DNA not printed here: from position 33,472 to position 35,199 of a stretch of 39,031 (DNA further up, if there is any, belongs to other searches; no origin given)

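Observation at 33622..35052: HisG is an internal tandem duplication whose two halves have lost different motifs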

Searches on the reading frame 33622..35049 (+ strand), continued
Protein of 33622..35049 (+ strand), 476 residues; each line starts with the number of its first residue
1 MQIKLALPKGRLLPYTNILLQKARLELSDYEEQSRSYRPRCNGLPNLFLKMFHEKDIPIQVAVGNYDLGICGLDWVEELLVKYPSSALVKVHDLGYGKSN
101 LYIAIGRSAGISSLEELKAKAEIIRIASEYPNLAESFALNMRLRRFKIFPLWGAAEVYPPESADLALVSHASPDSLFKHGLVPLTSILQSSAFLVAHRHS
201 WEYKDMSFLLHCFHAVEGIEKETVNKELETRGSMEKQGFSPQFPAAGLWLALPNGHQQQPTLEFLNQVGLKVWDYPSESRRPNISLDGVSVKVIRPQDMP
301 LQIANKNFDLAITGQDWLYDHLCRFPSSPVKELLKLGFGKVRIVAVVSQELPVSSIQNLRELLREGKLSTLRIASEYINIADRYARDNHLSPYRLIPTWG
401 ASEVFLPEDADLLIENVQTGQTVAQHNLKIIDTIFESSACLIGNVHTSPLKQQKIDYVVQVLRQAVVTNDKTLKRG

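Call 34: fold_search(model_id=the predicted structure, library=pdb)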
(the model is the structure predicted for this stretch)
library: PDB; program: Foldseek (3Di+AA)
matches with E <= 10: 1263; with E <= 0.001: 826
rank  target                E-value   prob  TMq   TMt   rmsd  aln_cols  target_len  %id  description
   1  2vd3_A                5.6e-18  1.00  0.38  0.61   3.3       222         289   23  The structure of histidine inhibited HisG from Methanobacterium thermoautotrophicum (released 2008-11-04)
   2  6czl_A                6.7e-18  1.00  0.39  0.53  10.9       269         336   26  Crystal structure of Medicago truncatula ATP-phosphoribosyltransferase in relaxed form (released 2018-08-15)
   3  2vd3_B                9.5e-18  1.00  0.39  0.62   3.0       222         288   22  The structure of histidine inhibited HisG from Methanobacterium thermoautotrophicum (released 2008-11-04)
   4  8oy0_F                1.2e-17  1.00  0.38  0.79   3.2       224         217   24  ATP phosphoribosyltransferase (HisZG ATPPRT) from Acinetobacter baumanii (released 2023-11-29)
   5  5m8h_F                1.6e-17  1.00  0.39  0.84   2.7       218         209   24  ATP phosphoribosyltransferase (HisZG ATPPRT) from Psychrobacter arcticus (released 2017-09-06)
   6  6fu7_C                3.1e-17  1.00  0.39  0.86   2.5       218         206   25  ATP phosphoribosyltransferase (HisZG ATPPRT) from Psychrobacter arcticus in complex with PRATP (released 2018-10-24)
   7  6czl_C                3.1e-17  1.00  0.38  0.53  11.2       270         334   26  Crystal structure of Medicago truncatula ATP-phosphoribosyltransferase in relaxed form (released 2018-08-15)
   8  5m8h_G                3.3e-17  1.00  0.39  0.84   2.7       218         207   24  ATP phosphoribosyltransferase (HisZG ATPPRT) from Psychrobacter arcticus (released 2017-09-06)
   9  23fh_A                3.5e-17  1.00  0.38  0.77   2.6       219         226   24  Crystal structure of short-form adenosine triphosphate phosphoribosyltransferase from Acinetobacter baumannii at 2.18  (released 2026-02-18)
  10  11te                  6.7e-17  1.00  0.39  0.84   2.5       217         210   22  Crystal Structure of ATP phosphoribosyltransferase from Bordetella pertussis (released 2026-03-25)
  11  5m8h_E                6.7e-17  1.00  0.39  0.84   2.7       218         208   24  ATP phosphoribosyltransferase (HisZG ATPPRT) from Psychrobacter arcticus (released 2017-09-06)
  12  23fi_A                7.1e-17  1.00  0.38  0.76   2.7       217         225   25  Crystal structure of short-form adenosine triphosphate phosphoribosyltransferase from Acinetobacter baumannii at 1.94  (released 2026-02-18)
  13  6czm_C                1.1e-16  1.00  0.38  0.52   3.5       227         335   29  Crystal structure of Medicago truncatula ATP-phosphoribosyltransferase in tense form (released 2018-08-15)
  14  6czm_E                1.1e-16  1.00  0.39  0.53   3.6       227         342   29  Crystal structure of Medicago truncatula ATP-phosphoribosyltransferase in tense form (released 2018-08-15)
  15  6czm_A                1.2e-16  1.00  0.39  0.53   3.9       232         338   28  Crystal structure of Medicago truncatula ATP-phosphoribosyltransferase in tense form (released 2018-08-15)
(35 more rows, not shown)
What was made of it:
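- On HisG / ATP phosphoribosyltransferase catalytic core (PF01634, TIGR00070): The top 50 Foldseek hits are all HisG structures, with TM up to 0.86 normalised to the target (call 34).
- Closest known: Short-form ATP phosphoribosyltransferase, HisGS with HisZ. Same: Its predicted fold matches HisGS chains at TM about 0.8 (call 34).
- The top Foldseek hits are HisG structures, with TM about 0.84 normalised to the target (call 34).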

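Call 35: search_protein_representatives(protein=window:33622-35049:+)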
Query: 476 residues. Proteins with E-value up to 0.001 (for the whole library): 1532; up to 1e-10: 363; up to 1e-30: 69. The best 150 are listed.
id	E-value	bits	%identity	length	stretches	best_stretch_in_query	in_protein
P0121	1.3e-160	552.0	57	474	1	1-466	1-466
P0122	1.5e-159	548.5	57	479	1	3-464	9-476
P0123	1.5e-153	528.7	54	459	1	3-465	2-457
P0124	1.7e-135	469.2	49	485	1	1-462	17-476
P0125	2.1e-135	468.9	52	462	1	3-452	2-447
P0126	3.3e-125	435.2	49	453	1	3-455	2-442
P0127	7.7e-119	414.2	47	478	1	3-444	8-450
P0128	3.5e-118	412.1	46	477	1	3-465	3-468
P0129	2.2e-114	399.6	48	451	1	4-465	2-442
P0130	6.5e-101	355.2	58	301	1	120-420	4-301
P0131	9.6e-95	334.8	52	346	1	2-354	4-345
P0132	1.3e-91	324.5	59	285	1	187-466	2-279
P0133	5.7e-87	309.2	56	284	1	181-466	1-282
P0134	1.8e-82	294.3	53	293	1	2-285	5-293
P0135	1.2e-79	285.0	38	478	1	3-467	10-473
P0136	1.7e-79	284.5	40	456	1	3-444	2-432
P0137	9.8e-79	282.0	38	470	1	1-461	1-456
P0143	5.2e-66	240.1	34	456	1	3-458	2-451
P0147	1.2e-56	209.2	50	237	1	249-451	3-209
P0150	3.9e-54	201.0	50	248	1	247-448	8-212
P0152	4.7e-52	194.1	47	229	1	1-210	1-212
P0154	3.2e-49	184.7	46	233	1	3-219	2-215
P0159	2.1e-44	168.9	46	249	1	240-447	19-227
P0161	4.9e-44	167.6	50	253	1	248-435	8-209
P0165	1.3e-41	159.6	38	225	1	3-219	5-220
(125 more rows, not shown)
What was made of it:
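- Full-length doubles are found down to 34% identity (call 35).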

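Call 37: find_encoding_contigs(protein=P0152, flank=4000, max_places=3)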
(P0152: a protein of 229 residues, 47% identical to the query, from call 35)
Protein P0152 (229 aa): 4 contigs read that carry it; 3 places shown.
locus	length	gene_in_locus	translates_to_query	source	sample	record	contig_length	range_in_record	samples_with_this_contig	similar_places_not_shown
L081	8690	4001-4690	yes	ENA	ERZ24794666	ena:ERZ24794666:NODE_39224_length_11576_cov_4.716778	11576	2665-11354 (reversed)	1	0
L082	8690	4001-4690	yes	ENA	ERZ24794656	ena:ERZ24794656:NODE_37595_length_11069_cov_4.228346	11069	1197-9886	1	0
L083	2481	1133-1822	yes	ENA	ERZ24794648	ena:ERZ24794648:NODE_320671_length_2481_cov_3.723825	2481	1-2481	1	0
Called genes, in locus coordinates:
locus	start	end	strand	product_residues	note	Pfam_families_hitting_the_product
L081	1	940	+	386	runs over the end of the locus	?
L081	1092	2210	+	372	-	PF01658:Inos-1-P_synth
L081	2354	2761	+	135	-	PF05942:PaREP1 (weak)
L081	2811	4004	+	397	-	PF13393:tRNA-synt_His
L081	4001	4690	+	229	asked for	PF01634:HisG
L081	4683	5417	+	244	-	PF01634:HisG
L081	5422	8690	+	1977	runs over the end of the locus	?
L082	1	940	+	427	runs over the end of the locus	PF02788:RuBisCO_large_N, PF00016:RuBisCO_large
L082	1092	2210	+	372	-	PF01658:Inos-1-P_synth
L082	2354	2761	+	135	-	PF05942:PaREP1 (weak)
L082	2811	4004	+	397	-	PF13393:tRNA-synt_His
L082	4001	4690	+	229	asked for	PF01634:HisG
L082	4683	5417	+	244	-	PF01634:HisG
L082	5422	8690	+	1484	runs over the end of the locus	?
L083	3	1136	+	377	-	?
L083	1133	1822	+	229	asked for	PF01634:HisG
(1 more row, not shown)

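Call 38: find_encoding_contigs(protein=P0147, flank=4000, max_places=3)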
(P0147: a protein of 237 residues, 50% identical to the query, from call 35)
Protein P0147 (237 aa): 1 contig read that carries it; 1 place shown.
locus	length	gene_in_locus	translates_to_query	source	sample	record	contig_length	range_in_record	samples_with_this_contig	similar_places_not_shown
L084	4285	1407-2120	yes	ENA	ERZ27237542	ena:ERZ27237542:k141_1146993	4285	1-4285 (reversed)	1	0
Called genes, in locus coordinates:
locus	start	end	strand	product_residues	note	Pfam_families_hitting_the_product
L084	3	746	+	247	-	?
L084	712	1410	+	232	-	PF01634:HisG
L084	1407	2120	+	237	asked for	PF01634:HisG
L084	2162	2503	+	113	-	-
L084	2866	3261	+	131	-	-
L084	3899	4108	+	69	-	-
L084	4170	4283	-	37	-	?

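Call 45: list_cluster_members(proteins=[P0135, P0136, P0137, P0143, P0128, P0152, P0147, P0150, P0165, P0161])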
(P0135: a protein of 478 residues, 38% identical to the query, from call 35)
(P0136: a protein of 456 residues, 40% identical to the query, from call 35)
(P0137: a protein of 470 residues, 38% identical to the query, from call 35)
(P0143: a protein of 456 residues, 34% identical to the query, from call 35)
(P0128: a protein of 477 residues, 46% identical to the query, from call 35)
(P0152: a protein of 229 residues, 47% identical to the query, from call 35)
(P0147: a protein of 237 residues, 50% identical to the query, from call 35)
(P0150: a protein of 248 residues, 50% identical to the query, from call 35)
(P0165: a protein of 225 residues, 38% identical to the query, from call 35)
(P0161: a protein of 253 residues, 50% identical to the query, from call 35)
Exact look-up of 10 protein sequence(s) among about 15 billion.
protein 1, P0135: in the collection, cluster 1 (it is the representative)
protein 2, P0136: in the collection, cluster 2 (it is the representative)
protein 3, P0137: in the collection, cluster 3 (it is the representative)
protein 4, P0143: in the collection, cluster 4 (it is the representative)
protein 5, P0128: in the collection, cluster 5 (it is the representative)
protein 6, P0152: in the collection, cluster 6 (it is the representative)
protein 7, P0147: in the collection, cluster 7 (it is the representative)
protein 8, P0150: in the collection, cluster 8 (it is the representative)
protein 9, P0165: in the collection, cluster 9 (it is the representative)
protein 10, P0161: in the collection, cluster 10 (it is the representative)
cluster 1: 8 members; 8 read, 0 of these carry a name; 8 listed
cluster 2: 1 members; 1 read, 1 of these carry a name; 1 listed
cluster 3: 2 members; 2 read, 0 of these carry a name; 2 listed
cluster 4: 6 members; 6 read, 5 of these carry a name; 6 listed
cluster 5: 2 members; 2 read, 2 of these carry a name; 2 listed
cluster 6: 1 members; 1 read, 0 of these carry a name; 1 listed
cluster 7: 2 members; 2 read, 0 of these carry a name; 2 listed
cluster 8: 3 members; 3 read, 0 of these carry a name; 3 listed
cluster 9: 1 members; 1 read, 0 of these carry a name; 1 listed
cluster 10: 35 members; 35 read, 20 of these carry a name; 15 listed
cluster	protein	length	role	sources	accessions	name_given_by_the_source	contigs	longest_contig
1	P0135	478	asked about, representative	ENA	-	-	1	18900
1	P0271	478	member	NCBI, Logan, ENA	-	-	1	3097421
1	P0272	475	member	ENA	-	-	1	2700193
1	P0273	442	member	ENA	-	-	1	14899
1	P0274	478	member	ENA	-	-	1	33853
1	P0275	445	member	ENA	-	-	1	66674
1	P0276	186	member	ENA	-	-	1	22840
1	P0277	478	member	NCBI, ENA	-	-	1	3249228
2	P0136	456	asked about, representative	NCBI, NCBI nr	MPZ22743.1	MAG: ATP phosphoribosyltransferase [Dehalococcoidia bacterium] | ATP phosphoribosyltransferase [Dehalococcoidia bacterium]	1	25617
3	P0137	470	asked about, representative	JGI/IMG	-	-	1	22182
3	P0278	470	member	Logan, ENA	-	-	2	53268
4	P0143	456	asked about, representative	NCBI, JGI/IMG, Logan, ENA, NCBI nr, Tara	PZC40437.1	MAG: ATP phosphoribosyltransferase [Chloroflexi bacterium] | ATP phosphoribosyltransferase | MAG: ATP phosphoribosyltransferase [Chloroflexota bacterium]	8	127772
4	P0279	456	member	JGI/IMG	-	ATP phosphoribosyltransferase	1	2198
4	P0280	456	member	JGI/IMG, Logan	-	ATP phosphoribosyltransferase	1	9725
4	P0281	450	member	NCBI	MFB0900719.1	MAG: ATP phosphoribosyltransferase, partial [Dehalococcoidia bacterium]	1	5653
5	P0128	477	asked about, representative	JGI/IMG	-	ATP phosphoribosyltransferase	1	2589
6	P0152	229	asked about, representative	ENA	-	-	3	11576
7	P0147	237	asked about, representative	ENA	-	-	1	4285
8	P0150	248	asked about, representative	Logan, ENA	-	-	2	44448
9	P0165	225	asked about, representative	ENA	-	-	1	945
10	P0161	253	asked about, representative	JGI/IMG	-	ATP phosphoribosyltransferase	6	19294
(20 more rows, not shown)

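Call 46: find_encoding_contigs(protein=P0161, flank=5000, max_places=3)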
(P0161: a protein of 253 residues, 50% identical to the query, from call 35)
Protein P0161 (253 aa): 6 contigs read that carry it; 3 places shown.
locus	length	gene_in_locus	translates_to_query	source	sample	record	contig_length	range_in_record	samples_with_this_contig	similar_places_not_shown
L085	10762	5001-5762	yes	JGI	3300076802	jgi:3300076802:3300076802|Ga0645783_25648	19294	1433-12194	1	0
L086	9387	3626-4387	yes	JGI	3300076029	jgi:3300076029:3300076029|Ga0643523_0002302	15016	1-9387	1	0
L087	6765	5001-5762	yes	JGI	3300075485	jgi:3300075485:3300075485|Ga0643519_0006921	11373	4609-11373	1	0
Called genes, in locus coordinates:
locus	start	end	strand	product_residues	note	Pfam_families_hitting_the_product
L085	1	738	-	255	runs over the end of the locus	PF12127:FloA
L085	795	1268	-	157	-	PF01957:NfeD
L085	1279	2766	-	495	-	PF00574:CLP_protease (weak), PF25145:NfeD1b_N, PF24961:NfeD_membrane, PF01957:NfeD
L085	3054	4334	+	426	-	PF13393:tRNA-synt_His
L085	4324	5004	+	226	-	PF01634:HisG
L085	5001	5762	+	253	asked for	PF01634:HisG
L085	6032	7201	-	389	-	PF13183:Fer4_8, PF13187:Fer4_9 (weak), PF13534:Fer4_17, PF02754:CCG (weak)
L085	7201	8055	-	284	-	PF01256:Carb_kinase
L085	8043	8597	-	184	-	PF11823:Se_S_carrier, PF26554:DUF8182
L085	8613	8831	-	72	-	PF01206:TusA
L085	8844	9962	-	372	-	PF04143:Sulf_transp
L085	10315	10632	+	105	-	-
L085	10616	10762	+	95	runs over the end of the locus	PF02085:Cytochrom_CIII (weak), PF14522:Cytochrome_C7 (faint), PF14537:Cytochrom_c3_2 (weak)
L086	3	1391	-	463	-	?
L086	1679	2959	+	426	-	PF13393:tRNA-synt_His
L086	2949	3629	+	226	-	PF01634:HisG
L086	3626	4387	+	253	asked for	PF01634:HisG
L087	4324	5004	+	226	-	PF01634:HisG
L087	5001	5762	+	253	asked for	PF01634:HisG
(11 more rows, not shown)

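Call 47: find_encoding_contigs(protein=P0150, flank=5000, max_places=2)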
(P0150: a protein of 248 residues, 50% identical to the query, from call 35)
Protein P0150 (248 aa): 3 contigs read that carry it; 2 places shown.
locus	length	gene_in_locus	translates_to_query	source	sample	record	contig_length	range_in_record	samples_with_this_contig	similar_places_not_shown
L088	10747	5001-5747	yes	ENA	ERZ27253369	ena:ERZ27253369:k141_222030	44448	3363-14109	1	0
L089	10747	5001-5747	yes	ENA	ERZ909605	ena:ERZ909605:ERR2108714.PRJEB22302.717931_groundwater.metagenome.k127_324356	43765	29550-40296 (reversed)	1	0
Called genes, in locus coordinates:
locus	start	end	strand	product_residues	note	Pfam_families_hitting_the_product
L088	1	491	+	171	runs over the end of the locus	-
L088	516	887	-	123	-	-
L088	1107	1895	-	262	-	PF01145:Band_7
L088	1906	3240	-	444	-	PF00574:CLP_protease (weak), PF25145:NfeD1b_N, PF24961:NfeD_membrane, PF01957:NfeD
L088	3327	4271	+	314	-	PF13393:tRNA-synt_His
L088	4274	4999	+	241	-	PF01634:HisG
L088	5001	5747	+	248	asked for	PF01634:HisG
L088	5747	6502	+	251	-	PF00882:Zn_dep_PLPC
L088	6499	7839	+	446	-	PF00815:Histidinol_dh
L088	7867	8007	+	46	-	PF08534:Redoxin, PF00578:AhpC-TSA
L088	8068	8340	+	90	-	PF00578:AhpC-TSA, PF08534:Redoxin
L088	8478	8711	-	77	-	-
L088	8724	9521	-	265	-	PF00378:ECH_1, PF16113:ECH_2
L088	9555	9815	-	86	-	-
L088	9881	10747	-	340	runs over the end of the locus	PF04166:PdxA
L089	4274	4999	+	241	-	PF01634:HisG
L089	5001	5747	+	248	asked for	PF01634:HisG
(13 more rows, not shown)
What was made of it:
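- Split two-gene versions do exist in other lineages (calls 37, 38, 46, 47).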

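Call 57: find_encoding_contigs(protein=P0159, flank=3000, max_places=2)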
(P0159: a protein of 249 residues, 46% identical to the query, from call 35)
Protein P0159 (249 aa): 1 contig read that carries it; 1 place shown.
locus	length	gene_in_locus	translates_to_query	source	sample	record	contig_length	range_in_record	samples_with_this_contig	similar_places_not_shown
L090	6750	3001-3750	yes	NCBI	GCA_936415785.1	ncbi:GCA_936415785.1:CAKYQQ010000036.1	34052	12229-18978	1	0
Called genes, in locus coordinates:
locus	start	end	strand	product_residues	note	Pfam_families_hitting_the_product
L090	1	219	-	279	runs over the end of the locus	PF24961:NfeD_membrane, PF01957:NfeD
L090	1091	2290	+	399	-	PF13393:tRNA-synt_His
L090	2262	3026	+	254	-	PF01634:HisG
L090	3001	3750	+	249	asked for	PF01634:HisG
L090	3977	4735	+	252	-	PF00882:Zn_dep_PLPC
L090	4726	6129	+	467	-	PF00815:Histidinol_dh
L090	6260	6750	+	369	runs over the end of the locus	PF00155:Aminotran_1_2, PF00266:Aminotran_5 (faint)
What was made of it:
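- hisD, or hisD plus hisC, follow the split genes in L088 and L090 (calls 47, 57). One of them (L090) has a 26-nt out-of-frame overlap that could itself be a frameshift (call 57).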

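Call 58: find_encoding_contigs(protein=P0154, flank=3000, max_places=2)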
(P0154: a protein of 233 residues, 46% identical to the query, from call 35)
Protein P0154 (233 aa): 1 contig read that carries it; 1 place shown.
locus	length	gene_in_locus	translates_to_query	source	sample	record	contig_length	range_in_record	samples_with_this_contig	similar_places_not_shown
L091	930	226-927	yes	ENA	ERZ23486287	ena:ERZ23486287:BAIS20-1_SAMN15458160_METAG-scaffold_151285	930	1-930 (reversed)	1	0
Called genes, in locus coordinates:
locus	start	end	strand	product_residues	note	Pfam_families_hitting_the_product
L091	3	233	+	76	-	?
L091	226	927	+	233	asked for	PF01634:HisG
